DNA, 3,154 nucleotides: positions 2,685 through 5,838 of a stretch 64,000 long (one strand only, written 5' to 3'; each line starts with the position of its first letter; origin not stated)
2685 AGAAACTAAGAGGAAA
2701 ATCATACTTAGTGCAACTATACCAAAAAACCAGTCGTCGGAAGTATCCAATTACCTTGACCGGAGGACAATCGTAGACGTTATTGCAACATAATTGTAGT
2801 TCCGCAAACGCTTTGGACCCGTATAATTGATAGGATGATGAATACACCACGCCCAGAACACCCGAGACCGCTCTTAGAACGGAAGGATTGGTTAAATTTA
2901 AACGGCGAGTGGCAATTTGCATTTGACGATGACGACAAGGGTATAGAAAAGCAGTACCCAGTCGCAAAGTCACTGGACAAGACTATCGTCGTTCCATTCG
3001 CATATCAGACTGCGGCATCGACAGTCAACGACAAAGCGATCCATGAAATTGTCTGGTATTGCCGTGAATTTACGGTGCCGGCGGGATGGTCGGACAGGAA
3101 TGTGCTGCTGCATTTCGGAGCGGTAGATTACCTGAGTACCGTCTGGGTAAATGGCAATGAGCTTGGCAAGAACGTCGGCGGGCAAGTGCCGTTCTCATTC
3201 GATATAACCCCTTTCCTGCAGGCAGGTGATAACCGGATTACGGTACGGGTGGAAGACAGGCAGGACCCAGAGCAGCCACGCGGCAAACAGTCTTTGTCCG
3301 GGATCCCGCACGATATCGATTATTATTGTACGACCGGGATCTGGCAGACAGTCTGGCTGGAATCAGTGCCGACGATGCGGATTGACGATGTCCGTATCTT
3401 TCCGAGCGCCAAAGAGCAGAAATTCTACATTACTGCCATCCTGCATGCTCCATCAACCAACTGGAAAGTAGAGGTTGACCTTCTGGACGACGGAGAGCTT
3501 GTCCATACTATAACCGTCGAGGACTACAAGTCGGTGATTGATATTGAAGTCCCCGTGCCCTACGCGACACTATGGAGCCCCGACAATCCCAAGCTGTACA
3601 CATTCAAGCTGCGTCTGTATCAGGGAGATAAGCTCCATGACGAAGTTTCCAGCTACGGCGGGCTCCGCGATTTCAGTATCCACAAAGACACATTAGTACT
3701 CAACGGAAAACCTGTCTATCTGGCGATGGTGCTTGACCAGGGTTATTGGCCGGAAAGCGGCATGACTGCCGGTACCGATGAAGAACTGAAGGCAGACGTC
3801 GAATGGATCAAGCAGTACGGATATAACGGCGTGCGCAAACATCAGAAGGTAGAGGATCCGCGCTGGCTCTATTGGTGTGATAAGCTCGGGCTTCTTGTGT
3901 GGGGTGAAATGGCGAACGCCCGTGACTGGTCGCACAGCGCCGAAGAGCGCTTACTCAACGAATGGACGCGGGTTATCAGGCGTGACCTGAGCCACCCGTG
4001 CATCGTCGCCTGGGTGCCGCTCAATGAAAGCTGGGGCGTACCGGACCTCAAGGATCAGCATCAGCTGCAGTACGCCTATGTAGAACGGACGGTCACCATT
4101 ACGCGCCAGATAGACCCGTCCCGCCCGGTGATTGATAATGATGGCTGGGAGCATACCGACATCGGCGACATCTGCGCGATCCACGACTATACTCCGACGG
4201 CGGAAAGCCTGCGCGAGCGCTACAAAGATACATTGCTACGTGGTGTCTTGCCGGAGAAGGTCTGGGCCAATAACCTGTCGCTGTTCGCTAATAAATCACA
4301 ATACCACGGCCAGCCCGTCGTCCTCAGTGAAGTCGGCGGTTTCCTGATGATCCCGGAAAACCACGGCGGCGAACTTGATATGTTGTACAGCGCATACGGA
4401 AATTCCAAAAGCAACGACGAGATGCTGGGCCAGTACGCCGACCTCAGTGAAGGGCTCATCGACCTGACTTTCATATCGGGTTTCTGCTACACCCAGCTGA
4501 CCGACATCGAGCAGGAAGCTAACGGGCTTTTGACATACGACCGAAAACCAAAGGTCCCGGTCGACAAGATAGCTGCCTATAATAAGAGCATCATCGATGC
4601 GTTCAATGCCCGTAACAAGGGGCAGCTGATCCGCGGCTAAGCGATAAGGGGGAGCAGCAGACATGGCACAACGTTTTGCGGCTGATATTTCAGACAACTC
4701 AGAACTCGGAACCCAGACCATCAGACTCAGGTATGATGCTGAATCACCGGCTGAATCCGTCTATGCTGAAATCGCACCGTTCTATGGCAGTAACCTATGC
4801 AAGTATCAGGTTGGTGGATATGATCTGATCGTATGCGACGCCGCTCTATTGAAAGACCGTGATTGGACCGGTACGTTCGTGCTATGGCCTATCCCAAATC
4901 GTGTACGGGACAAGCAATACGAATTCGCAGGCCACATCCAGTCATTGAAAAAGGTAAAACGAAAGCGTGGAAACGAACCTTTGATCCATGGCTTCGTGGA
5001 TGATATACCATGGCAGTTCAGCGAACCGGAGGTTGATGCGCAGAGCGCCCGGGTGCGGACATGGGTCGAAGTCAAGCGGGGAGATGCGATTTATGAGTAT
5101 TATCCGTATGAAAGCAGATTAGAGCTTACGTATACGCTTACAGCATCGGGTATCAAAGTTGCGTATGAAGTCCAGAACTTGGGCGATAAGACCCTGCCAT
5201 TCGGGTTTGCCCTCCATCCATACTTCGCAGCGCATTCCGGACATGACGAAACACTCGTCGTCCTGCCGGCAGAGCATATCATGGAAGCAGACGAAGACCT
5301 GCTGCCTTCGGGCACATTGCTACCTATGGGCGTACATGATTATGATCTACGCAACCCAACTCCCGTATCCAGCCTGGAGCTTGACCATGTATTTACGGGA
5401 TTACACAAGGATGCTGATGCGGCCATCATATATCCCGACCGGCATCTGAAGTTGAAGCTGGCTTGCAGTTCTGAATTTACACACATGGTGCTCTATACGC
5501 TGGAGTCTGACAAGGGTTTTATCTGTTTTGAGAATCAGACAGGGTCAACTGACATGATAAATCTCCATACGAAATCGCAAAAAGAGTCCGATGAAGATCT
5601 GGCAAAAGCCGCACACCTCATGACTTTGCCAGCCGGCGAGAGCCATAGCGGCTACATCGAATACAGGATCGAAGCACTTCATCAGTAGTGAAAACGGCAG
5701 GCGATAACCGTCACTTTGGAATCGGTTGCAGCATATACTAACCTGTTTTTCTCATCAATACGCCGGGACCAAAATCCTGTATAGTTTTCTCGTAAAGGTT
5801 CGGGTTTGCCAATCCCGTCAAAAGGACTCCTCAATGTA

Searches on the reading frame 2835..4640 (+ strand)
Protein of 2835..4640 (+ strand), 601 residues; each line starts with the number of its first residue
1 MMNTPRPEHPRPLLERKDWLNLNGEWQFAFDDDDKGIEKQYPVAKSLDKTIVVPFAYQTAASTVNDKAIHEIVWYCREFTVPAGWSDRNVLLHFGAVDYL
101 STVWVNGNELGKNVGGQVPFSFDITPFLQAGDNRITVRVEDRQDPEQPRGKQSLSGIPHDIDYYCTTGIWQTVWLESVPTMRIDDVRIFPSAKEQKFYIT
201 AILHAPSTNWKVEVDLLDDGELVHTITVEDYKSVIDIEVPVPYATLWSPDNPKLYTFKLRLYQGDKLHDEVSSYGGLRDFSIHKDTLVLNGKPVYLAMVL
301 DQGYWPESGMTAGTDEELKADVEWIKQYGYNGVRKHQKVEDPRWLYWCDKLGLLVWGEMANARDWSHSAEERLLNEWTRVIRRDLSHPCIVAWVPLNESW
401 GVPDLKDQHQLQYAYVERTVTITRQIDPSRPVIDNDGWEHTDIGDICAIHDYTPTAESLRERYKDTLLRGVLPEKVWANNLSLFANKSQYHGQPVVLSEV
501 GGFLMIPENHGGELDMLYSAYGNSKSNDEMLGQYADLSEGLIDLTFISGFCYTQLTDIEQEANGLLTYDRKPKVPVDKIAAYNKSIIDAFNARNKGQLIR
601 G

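Call 16: search_protein_families(library=pfam, proteins=[window:2835-4640:+], max_evalue=0.001)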
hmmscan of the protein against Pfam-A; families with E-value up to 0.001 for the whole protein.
window:2835-4640:+ (601 aa): 5 families
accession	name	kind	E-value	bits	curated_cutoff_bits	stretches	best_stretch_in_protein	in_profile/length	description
PF02837.24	Glyco_hydro_2_N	-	2.1e-27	96.6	28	1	21-179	3-169/169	Glycosyl hydrolases family 2, sugar binding domain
PF02836.23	Glyco_hydro_2_C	-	4.2e-14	52.8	21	1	281-452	2-178/302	Glycosyl hydrolases family 2, TIM barrel domain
PF22666.2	Glyco_hydro_2_N2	-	3.9e-10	40.5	27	1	71-151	48-129/167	Glycosyl hydrolase 2 galactose-binding domain-like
PF00703.27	Glyco_hydro_2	-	1.7e-09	38.8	23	1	182-278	2-109/109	Glycosyl hydrolases family 2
PF13364.12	BetaGal_ABD2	-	7e-05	24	23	1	64-141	28-108/112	Beta-galactosidase second all-beta domain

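Call 77: find_encoding_contigs(protein=window:2835-4640:+, flank=10000, max_places=3)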
Protein window:2835-4640:+ (601 aa): 1 contig read that carries it; 1 place shown.
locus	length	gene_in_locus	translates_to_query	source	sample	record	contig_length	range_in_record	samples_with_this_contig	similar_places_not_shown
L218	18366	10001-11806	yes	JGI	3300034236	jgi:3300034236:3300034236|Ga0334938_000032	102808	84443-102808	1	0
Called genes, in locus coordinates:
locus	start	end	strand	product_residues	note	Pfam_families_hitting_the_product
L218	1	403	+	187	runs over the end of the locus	PF01864:CarS-like, PF01148:CTP_transf_1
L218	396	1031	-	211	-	PF01066:CDP-OH_P_transf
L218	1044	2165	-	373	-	PF01594:AI-2E_transport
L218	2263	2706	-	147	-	-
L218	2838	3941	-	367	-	PF01551:Peptidase_M23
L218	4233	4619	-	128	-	-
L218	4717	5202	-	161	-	PF10517:DM13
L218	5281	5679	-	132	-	PF03713:DUF305, PF13628:DUF4142 (weak)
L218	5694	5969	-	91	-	PF02583:Trns_repr_metal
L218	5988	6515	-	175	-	PF14342:DUF4396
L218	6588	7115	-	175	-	PF07931:CPT (faint), PF13238:AAA_18 (faint)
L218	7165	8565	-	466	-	PF01565:FAD_binding_4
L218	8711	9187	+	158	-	PF00383:dCMP_cyt_deam_1, PF14437:MafB19-deam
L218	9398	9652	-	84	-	-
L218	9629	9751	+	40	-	-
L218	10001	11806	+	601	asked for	PF02837:Glyco_hydro_2_N, PF22666:Glyco_hydro_2_N2, PF00703:Glyco_hydro_2, PF02836:Glyco_hydro_2_C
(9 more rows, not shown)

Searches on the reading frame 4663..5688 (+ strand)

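Call 16: search_protein_families(library=pfam, proteins=[window:4663-5688:+], max_evalue=0.001)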
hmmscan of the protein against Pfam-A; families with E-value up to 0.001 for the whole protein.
window:4663-5688:+ (341 aa): 1 family
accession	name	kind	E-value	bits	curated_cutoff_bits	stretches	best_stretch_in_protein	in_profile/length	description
PF01263.26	Aldose_epim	-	3e-34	119.2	27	1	41-333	18-297/299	Aldose 1-epimerase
